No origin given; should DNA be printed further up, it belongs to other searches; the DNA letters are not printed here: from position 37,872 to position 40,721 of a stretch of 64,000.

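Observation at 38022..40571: Single polypeptide fusing an SPASM-type rSAM to a B12-dependent rSAM, membrane-anchored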

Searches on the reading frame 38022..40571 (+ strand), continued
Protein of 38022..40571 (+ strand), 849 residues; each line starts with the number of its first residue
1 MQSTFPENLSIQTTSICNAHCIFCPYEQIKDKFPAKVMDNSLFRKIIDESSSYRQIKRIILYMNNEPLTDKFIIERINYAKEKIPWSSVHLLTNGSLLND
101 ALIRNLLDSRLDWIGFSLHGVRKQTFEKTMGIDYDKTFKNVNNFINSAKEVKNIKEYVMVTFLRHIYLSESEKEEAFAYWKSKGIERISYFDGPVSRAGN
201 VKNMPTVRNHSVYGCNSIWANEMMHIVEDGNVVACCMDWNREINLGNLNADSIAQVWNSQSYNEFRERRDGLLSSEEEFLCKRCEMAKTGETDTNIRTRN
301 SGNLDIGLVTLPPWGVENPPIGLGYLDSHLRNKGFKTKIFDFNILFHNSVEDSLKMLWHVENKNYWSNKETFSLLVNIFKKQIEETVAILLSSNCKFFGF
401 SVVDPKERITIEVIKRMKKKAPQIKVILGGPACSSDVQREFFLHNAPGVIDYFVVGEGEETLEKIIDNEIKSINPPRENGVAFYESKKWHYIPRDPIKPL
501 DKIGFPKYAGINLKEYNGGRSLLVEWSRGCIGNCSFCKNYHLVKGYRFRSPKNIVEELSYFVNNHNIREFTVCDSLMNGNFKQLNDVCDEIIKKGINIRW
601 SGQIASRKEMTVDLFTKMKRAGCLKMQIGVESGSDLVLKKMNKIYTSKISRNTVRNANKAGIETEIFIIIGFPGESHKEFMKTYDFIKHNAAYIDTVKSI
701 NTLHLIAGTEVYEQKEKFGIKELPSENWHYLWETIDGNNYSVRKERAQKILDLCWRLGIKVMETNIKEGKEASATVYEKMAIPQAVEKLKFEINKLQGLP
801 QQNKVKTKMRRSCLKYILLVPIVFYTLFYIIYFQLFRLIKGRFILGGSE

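Call 11: find_homologous_proteins(query=window:38022-40571:+, max_evalue=1e-10)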
Query window:38022-40571:+ (849 aa): 242 proteins with E <= 1e-10 among 7842 candidates; the best 120 are listed.
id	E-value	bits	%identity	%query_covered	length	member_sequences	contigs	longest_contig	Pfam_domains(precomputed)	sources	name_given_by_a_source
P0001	0.0e+0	1967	100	100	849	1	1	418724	PF13186.12,PF04055.28,PF02310.25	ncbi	-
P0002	0.0e+0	1518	47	92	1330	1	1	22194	PF13186.12,PF04055.28,PF02310.25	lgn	-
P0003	0.0e+0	1482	44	90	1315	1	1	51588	PF13186.12,PF04055.28,PF19864.6,PF02310.25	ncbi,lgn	-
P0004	0.0e+0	1481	48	91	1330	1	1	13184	PF13186.12,PF04055.28,PF02310.25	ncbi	-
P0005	0.0e+0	1474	47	91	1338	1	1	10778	PF13186.12,PF04055.28,PF19864.6,PF02310.25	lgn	-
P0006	0.0e+0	1471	60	64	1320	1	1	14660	PF13186.12,PF04055.28,PF19864.6,PF02310.25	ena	-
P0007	0.0e+0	1404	57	65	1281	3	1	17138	PF13186.12,PF04055.28,PF19864.6,PF02310.25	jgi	-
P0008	0.0e+0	1339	54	66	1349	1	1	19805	PF13186.12,PF04055.28,PF19864.6,PF02310.25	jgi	jgi:anaerobic magnesium-protoporphyrin IX monomethyl ester cyclase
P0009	0.0e+0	1314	42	94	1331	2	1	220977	PF13186.12,PF04055.28,PF19864.6,PF02310.25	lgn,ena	-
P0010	0.0e+0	1313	40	98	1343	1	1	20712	PF13186.12,PF04055.28,PF02310.25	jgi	-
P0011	0.0e+0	1297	42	90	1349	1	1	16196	PF13186.12,PF04055.28,PF02310.25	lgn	-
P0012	0.0e+0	1295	42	90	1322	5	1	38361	PF13186.12,PF04055.28,PF19864.6,PF02310.25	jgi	-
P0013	0.0e+0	1252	54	66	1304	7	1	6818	PF13186.12,PF04055.28,PF19864.6,PF02310.25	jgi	-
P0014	0.0e+0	1243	42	90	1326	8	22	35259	PF13186.12,PF04055.28,PF19864.6,PF02310.25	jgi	jgi:radical SAM superfamily enzyme YgiQ (UPF0313 family)/sulfatase maturation enzyme AslB (radical S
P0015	0.0e+0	1228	40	89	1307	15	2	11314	PF13186.12,PF04055.28,PF19864.6,PF02310.25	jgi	-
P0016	0.0e+0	1221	40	91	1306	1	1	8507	PF13186.12,PF04055.28,PF19864.6,PF02310.25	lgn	-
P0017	0.0e+0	1216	40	90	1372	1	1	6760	PF13186.12,PF04055.28,PF02310.25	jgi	jgi:anaerobic magnesium-protoporphyrin IX monomethyl ester cyclase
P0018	0.0e+0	1212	41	91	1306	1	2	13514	PF13186.12,PF04055.28,PF19864.6,PF02310.25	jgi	jgi:radical SAM superfamily enzyme YgiQ (UPF0313 family)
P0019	0.0e+0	1201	42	90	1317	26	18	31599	PF13186.12,PF04055.28,PF19864.6,PF02310.25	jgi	jgi:radical SAM superfamily enzyme YgiQ (UPF0313 family)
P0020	0.0e+0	1198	40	91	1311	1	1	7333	PF13186.12,PF04055.28,PF19864.6,PF02310.25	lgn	-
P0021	0.0e+0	1192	41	88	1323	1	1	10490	PF13186.12,PF04055.28,PF19864.6,PF02310.25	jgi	-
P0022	0.0e+0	1174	40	92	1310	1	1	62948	PF13186.12,PF04055.28,PF19864.6,PF02310.25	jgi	-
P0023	0.0e+0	1157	58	100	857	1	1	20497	PF13186.12,PF04055.28,PF02310.25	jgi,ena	-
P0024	0.0e+0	1130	58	95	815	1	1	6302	PF13186.12,PF04055.28,PF02310.25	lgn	-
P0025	0.0e+0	1127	59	96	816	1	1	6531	PF13186.12,PF04055.28,PF02310.25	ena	-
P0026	0.0e+0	1122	59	95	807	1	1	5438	PF13186.12,PF04055.28,PF02310.25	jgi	-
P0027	0.0e+0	1118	39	89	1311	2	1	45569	PF13186.12,PF04055.28,PF13353.12,PF19864.6,PF02310.25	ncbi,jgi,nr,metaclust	ncbi:MAG: radical SAM protein [Candidatus Kaelpia aquatica]|nr:radical SAM protein [Candidatus Kaelp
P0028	0.0e+0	1116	38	91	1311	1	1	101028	PF13186.12,PF04055.28,PF02310.25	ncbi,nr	ncbi:MAG: radical SAM protein [Candidatus Kaelpia imicola]|nr:radical SAM protein [Candidatus Kaelpi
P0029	0.0e+0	1042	55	64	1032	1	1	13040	PF04055.28,PF19864.6,PF02310.25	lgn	-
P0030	0.0e+0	1036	52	68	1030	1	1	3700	PF04055.28,PF19864.6,PF02310.25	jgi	-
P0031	5.1e-298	1009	55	99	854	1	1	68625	PF13186.12,PF04055.28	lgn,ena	-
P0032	2.7e-297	1006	53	100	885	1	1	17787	PF13186.12,PF04055.28,PF02310.25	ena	-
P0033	7.1e-292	988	53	99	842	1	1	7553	PF13186.12,PF04055.28,PF02310.25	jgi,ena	-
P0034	2.8e-290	983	52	100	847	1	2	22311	PF13186.12,PF04055.28,PF02310.25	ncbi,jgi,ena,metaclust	metaclust:\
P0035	1.1e-288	978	52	99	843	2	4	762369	PF13186.12,PF04055.28,PF02310.25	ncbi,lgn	-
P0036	2.2e-281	954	50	99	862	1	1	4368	PF13186.12,PF04055.28,PF02310.25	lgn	-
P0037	4.7e-281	953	40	84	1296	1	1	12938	PF13186.12,PF04055.28,PF19864.6,PF02310.25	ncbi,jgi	jgi:radical SAM superfamily enzyme YgiQ (UPF0313 family)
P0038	7.8e-280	949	56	64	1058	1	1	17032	PF04055.28,PF02310.25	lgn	-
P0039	4.0e-279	946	53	99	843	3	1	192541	PF13186.12,PF04055.28,PF02310.25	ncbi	ncbi:MAG: radical SAM protein [Candidatus Omnitrophota bacterium]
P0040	1.4e-276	938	42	89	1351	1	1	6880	PF13186.12,PF04055.28,PF19864.6,PF02310.25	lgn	-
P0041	7.2e-276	935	50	64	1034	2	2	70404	PF04055.28,PF19864.6,PF02310.25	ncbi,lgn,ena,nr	ncbi:MAG: B12-binding domain-containing radical SAM protein [Candidatus Omnitrophica bacterium]|nr:B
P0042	1.2e-272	925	53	92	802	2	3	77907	PF13186.12,PF04055.28,PF02310.25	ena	-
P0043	7.2e-269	912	41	92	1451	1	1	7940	PF13186.12,PF04055.28,PF19864.6,PF02310.25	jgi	jgi:radical SAM superfamily enzyme YgiQ (UPF0313 family)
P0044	2.5e-266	904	52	64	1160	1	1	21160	PF04055.28,PF02310.25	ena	-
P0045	1.9e-265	901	44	79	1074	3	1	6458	PF04055.28,PF19864.6,PF02310.25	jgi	jgi:radical SAM superfamily enzyme YgiQ (UPF0313 family)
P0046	1.7e-262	891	49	64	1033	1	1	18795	PF04055.28,PF19864.6,PF02310.25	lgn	-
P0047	1.3e-261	888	52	64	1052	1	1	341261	PF04055.28,PF19864.6,PF02310.25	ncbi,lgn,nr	ncbi:MAG: radical SAM protein [Candidatus Omnitrophica bacterium]|nr:radical SAM protein [Candidatus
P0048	3.2e-259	880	53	65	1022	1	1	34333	PF04055.28,PF19864.6,PF02310.25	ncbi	-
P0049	2.7e-257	874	51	86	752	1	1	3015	PF13186.12,PF04055.28,PF02310.25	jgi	jgi:radical SAM superfamily enzyme YgiQ (UPF0313 family)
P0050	2.2e-252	858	49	64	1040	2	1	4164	PF04055.28,PF19864.6,PF02310.25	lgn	-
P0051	7.5e-252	856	47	99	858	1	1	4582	PF13186.12,PF04055.28,PF02310.25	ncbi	-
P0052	1.3e-247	842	50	64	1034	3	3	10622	PF04055.28,PF19864.6,PF02310.25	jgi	jgi:radical SAM superfamily enzyme YgiQ (UPF0313 family)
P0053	3.0e-243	828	51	59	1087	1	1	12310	PF04055.28,PF19864.6,PF02310.25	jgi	-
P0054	4.3e-242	824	50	64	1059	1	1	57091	PF04055.28,PF02310.25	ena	-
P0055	1.4e-241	822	56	64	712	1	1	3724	PF04055.28,PF02310.25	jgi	-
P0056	1.1e-240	819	49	55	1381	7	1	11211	PF13186.12,PF04055.28,PF13353.12,PF19864.6,PF02310.25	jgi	-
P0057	8.6e-239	813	57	65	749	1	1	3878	PF04055.28,PF02310.25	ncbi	ncbi:MAG: radical SAM protein, partial [Candidatus Omnitrophota bacterium]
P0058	2.7e-237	808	47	55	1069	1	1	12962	PF04055.28,PF19864.6,PF02310.25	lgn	-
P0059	4.2e-237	807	42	57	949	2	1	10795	PF04055.28,PF19864.6,PF02310.25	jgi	-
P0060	6.9e-237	806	47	61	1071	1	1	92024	PF04055.28,PF19864.6,PF02310.25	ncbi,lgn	-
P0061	1.0e-231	789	48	72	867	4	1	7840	PF04055.28,PF02310.25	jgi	jgi:radical SAM superfamily enzyme YgiQ (UPF0313 family)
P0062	2.1e-223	762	42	62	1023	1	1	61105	PF04055.28,PF02310.25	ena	-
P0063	3.2e-219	748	60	64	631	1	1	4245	PF04055.28,PF02310.25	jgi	jgi:radical SAM superfamily enzyme YgiQ (UPF0313 family)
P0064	6.7e-219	747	44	55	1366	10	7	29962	PF13186.12,PF04055.28,PF19864.6,PF02310.25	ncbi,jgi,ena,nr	ncbi:hypothetical protein COY26_02610 [Candidatus Woesearchaeota archaeon CG_4_10_14_0_2_um_filter_3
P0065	5.5e-217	741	40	69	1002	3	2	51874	PF04055.28,PF02310.25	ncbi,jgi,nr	ncbi:MAG: radical SAM protein [Nanoarchaeota archaeon]|nr:B12-binding domain-containing radical SAM 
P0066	6.9e-214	730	41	65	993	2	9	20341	PF04055.28,PF02310.25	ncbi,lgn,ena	-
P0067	3.5e-210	718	44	59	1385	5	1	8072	PF13186.12,PF04055.28,PF13353.12,PF19864.6,PF02310.25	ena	-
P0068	1.1e-207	710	32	92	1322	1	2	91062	PF13186.12,PF04055.28,PF02310.25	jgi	jgi:radical SAM superfamily enzyme YgiQ (UPF0313 family)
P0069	1.0e-206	707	46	85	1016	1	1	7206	PF13186.12,PF04055.28,PF02310.25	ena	-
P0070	1.1e-202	693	45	85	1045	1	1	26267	PF13186.12,PF04055.28,PF02310.25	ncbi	-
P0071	3.4e-200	685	40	58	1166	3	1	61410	PF13186.12,PF04055.28,PF02310.25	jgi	jgi:radical SAM superfamily enzyme YgiQ (UPF0313 family)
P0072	3.6e-198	678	55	64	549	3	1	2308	PF04055.28,PF02310.25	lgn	-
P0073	4.7e-198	678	44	84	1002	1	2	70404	PF13186.12,PF04055.28,PF02310.25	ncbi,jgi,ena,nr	ncbi:MAG: radical SAM protein [Candidatus Omnitrophica bacterium]|nr:radical SAM protein [Candidatus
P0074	4.8e-198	678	55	64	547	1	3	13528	PF04055.28,PF02310.25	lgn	-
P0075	7.2e-198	677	45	85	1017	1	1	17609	PF13186.12,PF04055.28,PF02310.25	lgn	-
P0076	8.4e-198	677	41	94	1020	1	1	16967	PF13186.12,PF04055.28,PF02310.25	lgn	-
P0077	2.2e-197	676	42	91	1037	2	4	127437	PF13186.12,PF04055.28,PF02310.25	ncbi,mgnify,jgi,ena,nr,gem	ncbi:MAG TPA: radical SAM protein [Candidatus Omnitrophota bacterium]|mgnify:CR=1 FL=1|nr:radical SA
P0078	3.5e-197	675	42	90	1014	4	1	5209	PF13186.12,PF04055.28,PF02310.25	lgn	-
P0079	3.7e-197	675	44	84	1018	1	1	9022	PF13186.12,PF04055.28,PF02310.25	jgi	-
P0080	4.2e-197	675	40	57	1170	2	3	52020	PF13186.12,PF04055.28,PF02310.25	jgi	-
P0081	5.0e-197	675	38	60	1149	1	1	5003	PF13186.12,PF04055.28,PF02310.25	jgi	jgi:radical SAM superfamily enzyme YgiQ (UPF0313 family)/MoaA/NifB/PqqE/SkfB family radical SAM enzy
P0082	7.0e-197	674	43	89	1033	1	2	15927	PF13186.12,PF04055.28,PF02310.25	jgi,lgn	-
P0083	3.5e-196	672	59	58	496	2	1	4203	PF04055.28,PF02310.25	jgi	-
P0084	5.1e-196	671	39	58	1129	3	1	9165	PF13186.12,PF04055.28,PF02310.25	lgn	-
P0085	5.7e-196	671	42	57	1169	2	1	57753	PF13186.12,PF04055.28,PF02310.25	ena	-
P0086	1.5e-195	670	54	64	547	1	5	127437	PF04055.28,PF02310.25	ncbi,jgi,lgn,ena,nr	ncbi:MAG TPA: radical SAM protein [Candidatus Omnitrophota bacterium]|nr:radical SAM protein [Candid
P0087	1.6e-194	666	43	84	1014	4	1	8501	PF13186.12,PF04055.28,PF02310.25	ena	-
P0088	6.4e-194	664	38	56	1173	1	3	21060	PF13186.12,PF04055.28,PF02310.25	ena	-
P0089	7.2e-194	664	41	90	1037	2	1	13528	PF13186.12,PF04055.28,PF02310.25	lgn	-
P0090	8.8e-194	664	39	56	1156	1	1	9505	PF13186.12,PF04055.28,PF02310.25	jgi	jgi:radical SAM superfamily enzyme YgiQ (UPF0313 family)/MoaA/NifB/PqqE/SkfB family radical SAM enzy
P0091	1.6e-193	663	40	55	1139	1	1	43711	PF13186.12,PF04055.28,PF02310.25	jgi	jgi:radical SAM superfamily enzyme YgiQ (UPF0313 family)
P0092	2.8e-193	662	40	57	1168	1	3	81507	PF13186.12,PF04055.28,PF02310.25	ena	-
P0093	5.1e-193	661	38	59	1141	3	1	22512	PF13186.12,PF04055.28,PF02310.25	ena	-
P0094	8.2e-193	661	41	91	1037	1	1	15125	PF13186.12,PF04055.28,PF02310.25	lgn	-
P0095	1.0e-192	660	53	67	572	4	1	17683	PF04055.28,PF02310.25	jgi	-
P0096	8.3e-192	657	54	64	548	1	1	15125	PF04055.28,PF02310.25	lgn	-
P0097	9.2e-192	657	44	84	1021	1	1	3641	PF13186.12,PF04055.28,PF02310.25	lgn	-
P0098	8.4e-191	654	41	88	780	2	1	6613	PF13186.12,PF04055.28,PF02310.25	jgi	-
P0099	1.4e-190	653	41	90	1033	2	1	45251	PF13186.12,PF04055.28,PF02310.25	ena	-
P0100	1.1e-189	650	53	64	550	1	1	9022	PF04055.28,PF02310.25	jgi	-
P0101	1.6e-188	647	39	95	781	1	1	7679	PF13186.12,PF04055.28,PF02310.25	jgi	jgi:radical SAM superfamily enzyme YgiQ (UPF0313 family)/MoaA/NifB/PqqE/SkfB family radical SAM enzy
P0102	2.6e-188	646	39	58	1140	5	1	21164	PF13186.12,PF04055.28,PF02310.25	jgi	-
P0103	6.1e-188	645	42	85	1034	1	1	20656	PF13186.12,PF04055.28,PF02310.25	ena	-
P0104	7.3e-188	644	53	63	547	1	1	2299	PF04055.28,PF02310.25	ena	-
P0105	8.7e-188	644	42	84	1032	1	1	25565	PF13186.12,PF04055.28,PF02310.25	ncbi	ncbi:radical SAM protein [Candidatus Omnitrophota bacterium]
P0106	3.3e-186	639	49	74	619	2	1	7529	PF13186.12,PF04055.28,PF02310.25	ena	-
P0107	7.5e-186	638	40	56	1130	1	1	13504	PF13186.12,PF04055.28,PF02310.25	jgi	jgi:radical SAM superfamily enzyme YgiQ (UPF0313 family)/MoaA/NifB/PqqE/SkfB family radical SAM enzy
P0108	4.9e-185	635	44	55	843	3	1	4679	PF04055.28,PF19864.6,PF02310.25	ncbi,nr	ncbi:MAG: radical SAM protein, partial [Candidatus Omnitrophica bacterium]|nr:radical SAM protein [C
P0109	4.5e-182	625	52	64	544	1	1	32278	PF04055.28,PF02310.25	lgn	-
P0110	1.2e-181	624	51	64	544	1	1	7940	PF04055.28,PF02310.25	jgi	jgi:radical SAM superfamily enzyme YgiQ (UPF0313 family)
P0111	4.0e-181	622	41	95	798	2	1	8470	PF13186.12,PF04055.28,PF02310.25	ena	-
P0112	5.1e-181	622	37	100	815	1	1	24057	PF13186.12,PF04055.28,PF02310.25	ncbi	-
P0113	2.2e-180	620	38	58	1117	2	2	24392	PF13186.12,PF04055.28,PF02310.25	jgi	-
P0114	2.3e-180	619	53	64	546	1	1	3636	PF04055.28,PF02310.25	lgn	-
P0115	2.8e-179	616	52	64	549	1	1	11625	PF04055.28,PF02310.25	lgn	-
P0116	5.7e-176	605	52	64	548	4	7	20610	PF04055.28,PF02310.25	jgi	jgi:radical SAM superfamily enzyme YgiQ (UPF0313 family)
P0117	3.1e-174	599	52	64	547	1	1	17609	PF04055.28,PF02310.25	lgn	-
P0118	1.9e-173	597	51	64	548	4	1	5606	PF04055.28,PF02310.25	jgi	jgi:radical SAM superfamily enzyme YgiQ (UPF0313 family)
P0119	2.2e-173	596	51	64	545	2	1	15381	PF04055.28,PF02310.25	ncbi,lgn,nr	ncbi:MAG: B12-binding domain-containing radical SAM protein [Candidatus Omnitrophica bacterium]|nr:B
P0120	3.8e-173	596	50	65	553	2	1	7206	PF04055.28,PF02310.25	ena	-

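Call 14: find_encoding_contigs(protein=P0001, flank=2000, max_places=3)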
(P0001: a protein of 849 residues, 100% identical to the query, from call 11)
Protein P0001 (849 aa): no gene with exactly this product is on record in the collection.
